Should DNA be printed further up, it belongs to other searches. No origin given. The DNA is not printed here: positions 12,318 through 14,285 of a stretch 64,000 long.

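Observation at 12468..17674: Isoprenoid module: polyprenyl synthase + two SPASM radical SAM paralogs + UbiA prenyltransferase fused to an unknown 270-aa membrane domain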

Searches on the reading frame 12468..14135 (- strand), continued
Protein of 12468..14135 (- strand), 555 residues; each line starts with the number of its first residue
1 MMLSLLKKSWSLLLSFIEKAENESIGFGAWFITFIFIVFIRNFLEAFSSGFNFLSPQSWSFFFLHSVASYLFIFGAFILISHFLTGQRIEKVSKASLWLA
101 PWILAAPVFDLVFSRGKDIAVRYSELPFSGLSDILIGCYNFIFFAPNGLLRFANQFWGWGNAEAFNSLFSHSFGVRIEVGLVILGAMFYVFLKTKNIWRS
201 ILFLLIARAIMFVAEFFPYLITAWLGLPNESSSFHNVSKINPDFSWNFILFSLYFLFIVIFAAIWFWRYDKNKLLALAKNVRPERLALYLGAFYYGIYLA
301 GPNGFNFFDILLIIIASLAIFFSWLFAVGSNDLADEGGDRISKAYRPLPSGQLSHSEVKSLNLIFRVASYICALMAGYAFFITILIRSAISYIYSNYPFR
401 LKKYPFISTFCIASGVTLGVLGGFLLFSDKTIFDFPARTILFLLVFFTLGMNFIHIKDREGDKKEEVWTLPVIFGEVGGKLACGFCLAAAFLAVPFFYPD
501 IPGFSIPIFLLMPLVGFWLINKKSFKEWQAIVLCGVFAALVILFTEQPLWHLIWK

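Call 40: search_protein_families(library=pfam, proteins=[L009:4922-6448:+, L009:6494-7915:+, L009:10645-11667:+, L007:10812-11747:+, L008:9637-9828:+, L008:9819-10562:+, L007:5597-6799:+, L007:6796-8001:+, L005:1256-2494:+], max_evalue=0.001)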
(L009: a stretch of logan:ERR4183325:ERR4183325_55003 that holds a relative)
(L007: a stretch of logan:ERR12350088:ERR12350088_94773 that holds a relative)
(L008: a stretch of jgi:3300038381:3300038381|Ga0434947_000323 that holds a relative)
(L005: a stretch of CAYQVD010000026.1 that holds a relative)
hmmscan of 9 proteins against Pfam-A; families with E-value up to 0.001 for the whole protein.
L009:4922-6448:+ (508 aa): 0 families

L009:6494-7915:+ (473 aa): 2 families
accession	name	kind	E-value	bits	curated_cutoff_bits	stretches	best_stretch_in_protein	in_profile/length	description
PF04055.27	Radical_SAM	-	2.9e-11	44.2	29.5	1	113-255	3-143/166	Radical SAM superfamily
PF13353.11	Fer4_12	-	1.7e-07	32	22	1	114-212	12-103/137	4Fe-4S single cluster domain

L009:10645-11667:+ (340 aa): 2 families
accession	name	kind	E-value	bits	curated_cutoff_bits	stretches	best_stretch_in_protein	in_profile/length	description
PF17186.10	Lipocalin_9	-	1.8e-16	60.9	26.2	1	216-334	6-124/131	Lipocalin-like domain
PF07143.17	CrtC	-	5.1e-13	50.5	22.5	1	65-207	1-165/168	CrtC N-terminal lipocalin domain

L007:10812-11747:+ (311 aa): 2 families
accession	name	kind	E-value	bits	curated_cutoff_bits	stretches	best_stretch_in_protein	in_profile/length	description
PF17186.10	Lipocalin_9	-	2.5e-13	50.8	26.2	1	192-309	6-127/131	Lipocalin-like domain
PF07143.17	CrtC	-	9.8e-09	36.5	22.5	1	47-183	2-165/168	CrtC N-terminal lipocalin domain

L008:9637-9828:+ (63 aa): 0 families

L008:9819-10562:+ (247 aa): 4 families
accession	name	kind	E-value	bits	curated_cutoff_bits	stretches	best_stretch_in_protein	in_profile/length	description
PF13561.12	adh_short_C2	-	6e-57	193.4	27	1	15-245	1-235/236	Enoyl-(Acyl carrier protein) reductase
PF00106.31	adh_short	-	2.1e-52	177.9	26.6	1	9-194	1-188/195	short chain dehydrogenase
PF08659.16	KR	-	4.7e-10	40.1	22.6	1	10-149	2-143/180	KR domain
PF01370.27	Epimerase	-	0.00013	21.9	20.9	1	12-77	2-63/240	NAD dependent epimerase/dehydratase family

L007:5597-6799:+ (400 aa): 3 families
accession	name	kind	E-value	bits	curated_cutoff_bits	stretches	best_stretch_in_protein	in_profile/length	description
PF04055.27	Radical_SAM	-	1.1e-22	81.4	29.5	1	83-215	2-143/166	Radical SAM superfamily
PF13353.11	Fer4_12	-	2e-08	35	22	1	81-191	8-124/137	4Fe-4S single cluster domain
PF13186.11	SPASM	-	7.9e-08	32.9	21.5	1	303-342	1-45/67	Iron-sulfur cluster-binding domain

L007:6796-8001:+ (401 aa): 3 families
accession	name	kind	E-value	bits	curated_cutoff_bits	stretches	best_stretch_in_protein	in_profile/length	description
PF04055.27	Radical_SAM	-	8.7e-31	107.8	29.5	1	83-222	1-150/166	Radical SAM superfamily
PF13353.11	Fer4_12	-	2.4e-10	41.3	22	1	87-197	13-130/137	4Fe-4S single cluster domain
PF13186.11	SPASM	-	0.00072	20.2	21.5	0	304-346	1-50/67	Iron-sulfur cluster-binding domain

L005:1256-2494:+ (413 aa): 3 families
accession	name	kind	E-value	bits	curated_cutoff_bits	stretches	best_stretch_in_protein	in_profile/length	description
PF04055.27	Radical_SAM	-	1.5e-19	71.2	29.5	1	87-241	1-164/166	Radical SAM superfamily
PF13186.11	SPASM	-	8.6e-07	29.6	21.5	1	307-345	1-44/67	Iron-sulfur cluster-binding domain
PF13353.11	Fer4_12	-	8.8e-06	26.5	22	1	90-201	12-130/137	4Fe-4S single cluster domain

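Call 44: predict_structure(alignment_id=A1)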
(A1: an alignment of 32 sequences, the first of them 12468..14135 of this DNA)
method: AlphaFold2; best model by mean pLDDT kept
length: 555 residues; sequences in the alignment: 32
mean_pLDDT: 91.2   pTM: 0.91
mean pLDDT of the five models: 91.2, 90.7, 90.0, 89.9, 89.4
residues with pLDDT >= 90: 390; 70-90: 149; 50-70: 16; < 50: 0
segments of 3 or more residues with pLDDT < 50: none
pLDDT, mean of each block of 10 residues (from residue 1): 88 92 89 95 90 88 95 97 97 92 92 79 78 88 85 75 66 84 95 97 96 92 90 91 94 98 97 95 93 95 92 98 97 91 90 94 96 96 98 93 93 97 95 93 96 90 90 94 97 92 87 96 92 91 78 65
secondary structure, 60 per line:
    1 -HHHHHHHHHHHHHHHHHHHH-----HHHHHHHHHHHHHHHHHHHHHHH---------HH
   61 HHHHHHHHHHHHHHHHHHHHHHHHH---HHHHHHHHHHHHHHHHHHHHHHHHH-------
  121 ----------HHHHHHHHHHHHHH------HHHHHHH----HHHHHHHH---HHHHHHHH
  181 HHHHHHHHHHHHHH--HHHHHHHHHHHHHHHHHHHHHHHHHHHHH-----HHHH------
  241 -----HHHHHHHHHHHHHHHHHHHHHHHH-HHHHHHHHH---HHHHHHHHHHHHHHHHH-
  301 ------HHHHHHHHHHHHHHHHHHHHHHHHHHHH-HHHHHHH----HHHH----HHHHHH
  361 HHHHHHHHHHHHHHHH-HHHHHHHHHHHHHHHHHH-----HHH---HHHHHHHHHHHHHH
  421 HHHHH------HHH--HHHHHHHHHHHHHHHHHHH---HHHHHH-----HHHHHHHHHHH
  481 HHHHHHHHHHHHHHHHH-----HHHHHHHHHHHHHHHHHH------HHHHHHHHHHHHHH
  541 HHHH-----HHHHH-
elements in order: H2-21 H27-49 H59-85 H89-113 H131-144 H151-157 H162-169 H173-194 H197-225 H231-234 H246-269 H271-279 H283-299 H307-334 H336-342 H347-350 H355-376 H378-395 H407-425 H437-455 H459-464 H470-497 H503-520 H527-544 H550-554

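Call 48: fold_search(model_id=the predicted structure, library=pdb)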
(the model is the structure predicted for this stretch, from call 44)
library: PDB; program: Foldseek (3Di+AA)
matches with E <= 10: 283; with E <= 0.001: 14
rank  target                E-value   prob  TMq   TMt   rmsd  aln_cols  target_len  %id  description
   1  7bpu_A                6.6e-08  1.00  0.37  0.66   5.4       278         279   21  Structural and mechanistic insights into the biosynthesis of Digeranylgeranylglyceryl phosphate synthase in membranes (released 2021-04-14)
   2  4tq4_A                4.5e-07  1.00  0.40  0.73   4.1       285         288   20  Structure of a UbiA homolog from Archaeoglobus fulgidus bound to DMAPP and Mg2+ (released 2014-07-16)
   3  6m31_A                4.9e-07  1.00  0.35  0.62   5.4       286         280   21  Structural and Functional Insights into an Archaeal Lipid Synthase (released 2021-02-03)
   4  4tq3_A                5.4e-07  1.00  0.41  0.75   4.0       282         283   20  Structure of a UbiA homolog from Archaeoglobus fulgidus bound to GPP and Mg2+ (released 2014-07-16)
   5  4tq4_C                1.1e-06  1.00  0.40  0.72   4.3       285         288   20  Structure of a UbiA homolog from Archaeoglobus fulgidus bound to DMAPP and Mg2+ (released 2014-07-16)
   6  4tq3_B                1.2e-06  1.00  0.40  0.73   4.3       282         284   20  Structure of a UbiA homolog from Archaeoglobus fulgidus bound to GPP and Mg2+ (released 2014-07-16)
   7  4tq4_D                1.4e-06  1.00  0.40  0.72   4.3       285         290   20  Structure of a UbiA homolog from Archaeoglobus fulgidus bound to DMAPP and Mg2+ (released 2014-07-16)
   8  4tq5                  1.6e-06  1.00  0.38  0.72   4.6       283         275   21  Structure of a UbiA homolog from Archaeoglobus fulgidus (released 2014-07-16)
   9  4tq4_B                2.5e-06  1.00  0.40  0.72   4.4       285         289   20  Structure of a UbiA homolog from Archaeoglobus fulgidus bound to DMAPP and Mg2+ (released 2014-07-16)
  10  4tq6_A                4.3e-06  1.00  0.36  0.68   5.0       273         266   20  Structure of a UbiA homolog from Archaeoglobus fulgidus bound to Cd2+ (released 2014-07-16)
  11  4tq6_B                5.1e-06  1.00  0.37  0.70   4.9       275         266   21  Structure of a UbiA homolog from Archaeoglobus fulgidus bound to Cd2+ (released 2014-07-16)
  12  4od5_A                3.2e-05  1.00  0.36  0.66   5.0       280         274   17  Substrate-bound structure of a UbiA homolog from Aeropyrum pernix K1 (released 2014-03-19)
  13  4od4_A                3.3e-05  1.00  0.36  0.66   4.7       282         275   18  Apo structure of a UbiA homolog from Aeropyrum pernix K1 (released 2014-03-19)
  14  8j8j_A                1.4e-04  1.00  0.34  0.59   6.6       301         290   16  Membrane bound PRTase, C3 symmetry, donor bound (released 2024-02-07)
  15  8djk_B                1.8e-02  1.00  0.38  0.67   5.1       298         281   14  HMGCR-UBIAD1 Complex State 2 (released 2022-08-03)
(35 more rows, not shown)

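Call 61: find_related_loci(query=A3, collection=metagenome_contigs, flank=8000)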
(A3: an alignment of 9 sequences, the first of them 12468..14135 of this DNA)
Query A3 (555 aa) in metagenome_contigs; peptide patterns used: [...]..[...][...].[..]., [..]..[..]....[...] (x = any residue, [..] = any of these).
539 stretches matched a pattern; 3 encode a relative of the query (tblastn E <= 1e-3); 3 distinct loci.
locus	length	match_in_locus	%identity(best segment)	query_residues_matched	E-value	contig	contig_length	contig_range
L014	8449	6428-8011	50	17-544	1e-146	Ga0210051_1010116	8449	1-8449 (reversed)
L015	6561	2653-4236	50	17-544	9e-147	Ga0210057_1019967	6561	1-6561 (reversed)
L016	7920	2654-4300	46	1-544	2e-144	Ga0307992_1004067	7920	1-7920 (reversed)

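Call 62: find_encoding_contigs(protein=P0054, flank=8000, max_places=1)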
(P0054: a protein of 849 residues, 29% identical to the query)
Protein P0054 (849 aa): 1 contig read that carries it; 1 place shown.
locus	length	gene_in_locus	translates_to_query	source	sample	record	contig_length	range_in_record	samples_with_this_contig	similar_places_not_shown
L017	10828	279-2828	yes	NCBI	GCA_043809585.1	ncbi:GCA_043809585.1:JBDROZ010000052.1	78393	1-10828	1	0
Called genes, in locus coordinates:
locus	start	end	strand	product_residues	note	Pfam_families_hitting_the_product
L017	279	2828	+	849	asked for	PF13174:TPR_6 (faint), PF01040:UbiA, PF14559:TPR_19 (weak), PF13432:TPR_16, PF14559:TPR_19 (weak), PF23914:TPR_CcmH_CycH (weak), PF13432:TPR_16 (weak), PF14559:TPR_19 (weak), +10 more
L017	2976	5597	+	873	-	PF00082:Peptidase_S8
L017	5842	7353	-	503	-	PF00270:DEAD, PF04851:ResIII (weak), PF00271:Helicase_C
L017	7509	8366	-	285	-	PF12801:Fer4_5, PF00037:Fer4 (faint)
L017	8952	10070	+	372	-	PF02690:Na_Pi_cotrans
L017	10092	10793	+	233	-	PF01895:PhoU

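Call 63: find_encoding_contigs(protein=P0055, flank=8000, max_places=1)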
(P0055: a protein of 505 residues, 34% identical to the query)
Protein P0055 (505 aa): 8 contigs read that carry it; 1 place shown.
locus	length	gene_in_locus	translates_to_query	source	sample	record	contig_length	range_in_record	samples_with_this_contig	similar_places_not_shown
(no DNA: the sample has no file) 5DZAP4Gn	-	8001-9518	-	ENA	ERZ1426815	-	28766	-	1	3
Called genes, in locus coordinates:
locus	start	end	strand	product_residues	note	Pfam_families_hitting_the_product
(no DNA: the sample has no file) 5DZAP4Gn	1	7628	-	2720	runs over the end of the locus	?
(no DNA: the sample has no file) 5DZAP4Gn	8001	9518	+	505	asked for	PF01040:UbiA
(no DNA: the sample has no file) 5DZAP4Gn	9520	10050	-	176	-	PF01789:PsbP (faint)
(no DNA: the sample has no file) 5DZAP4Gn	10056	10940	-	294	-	PF00482:T2SSF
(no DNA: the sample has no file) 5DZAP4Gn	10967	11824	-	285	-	PF00482:T2SSF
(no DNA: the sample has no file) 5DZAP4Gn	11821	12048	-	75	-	-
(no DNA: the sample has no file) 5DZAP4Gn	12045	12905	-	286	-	PF27226:AF_1845 (weak)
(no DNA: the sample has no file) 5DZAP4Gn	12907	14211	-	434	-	PF13400:Tad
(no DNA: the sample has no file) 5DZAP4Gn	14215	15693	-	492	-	-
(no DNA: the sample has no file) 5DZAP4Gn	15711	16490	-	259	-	-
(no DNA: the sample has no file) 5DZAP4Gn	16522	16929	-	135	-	-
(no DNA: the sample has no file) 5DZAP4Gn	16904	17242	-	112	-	-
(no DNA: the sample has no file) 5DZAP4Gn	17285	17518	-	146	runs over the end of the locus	-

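Call 64: find_encoding_contigs(protein=P0060, flank=8000, max_places=1)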
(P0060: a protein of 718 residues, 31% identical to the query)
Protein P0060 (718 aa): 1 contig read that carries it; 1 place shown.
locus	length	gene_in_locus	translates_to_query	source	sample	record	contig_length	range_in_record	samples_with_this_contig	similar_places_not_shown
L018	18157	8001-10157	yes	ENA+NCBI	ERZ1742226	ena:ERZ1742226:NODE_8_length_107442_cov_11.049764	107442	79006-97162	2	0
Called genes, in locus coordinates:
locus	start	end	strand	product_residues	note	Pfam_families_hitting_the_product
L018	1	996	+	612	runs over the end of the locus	PF11369:DUF3160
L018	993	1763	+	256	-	-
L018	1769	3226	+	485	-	PF01139:RtcB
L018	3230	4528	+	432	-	-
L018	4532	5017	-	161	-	-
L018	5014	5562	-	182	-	PF01966:HD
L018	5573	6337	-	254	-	-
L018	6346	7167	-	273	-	PF01048:PNP_UDP_1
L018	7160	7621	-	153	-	PF05103:DivIVA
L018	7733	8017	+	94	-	PF08899:DUF1844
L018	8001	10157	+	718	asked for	PF01040:UbiA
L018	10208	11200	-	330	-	PF07811:TadE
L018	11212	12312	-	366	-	PF13400:Tad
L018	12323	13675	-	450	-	PF07811:TadE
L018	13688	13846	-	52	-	PF04964:Flp_Fap (weak)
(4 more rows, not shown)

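Call 71: search_protein_families(library=pfam, proteins=[L014:3929-5131:+], max_evalue=0.001)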
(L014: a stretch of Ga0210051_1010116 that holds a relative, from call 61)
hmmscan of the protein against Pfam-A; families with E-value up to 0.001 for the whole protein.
L014:3929-5131:+ (400 aa): 1 family
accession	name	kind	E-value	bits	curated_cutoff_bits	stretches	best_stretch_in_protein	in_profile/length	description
PF00724.26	Oxidored_FMN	-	1.9e-68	231.7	27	2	4-253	2-258/342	NADH:flavin oxidoreductase / NADH oxidase family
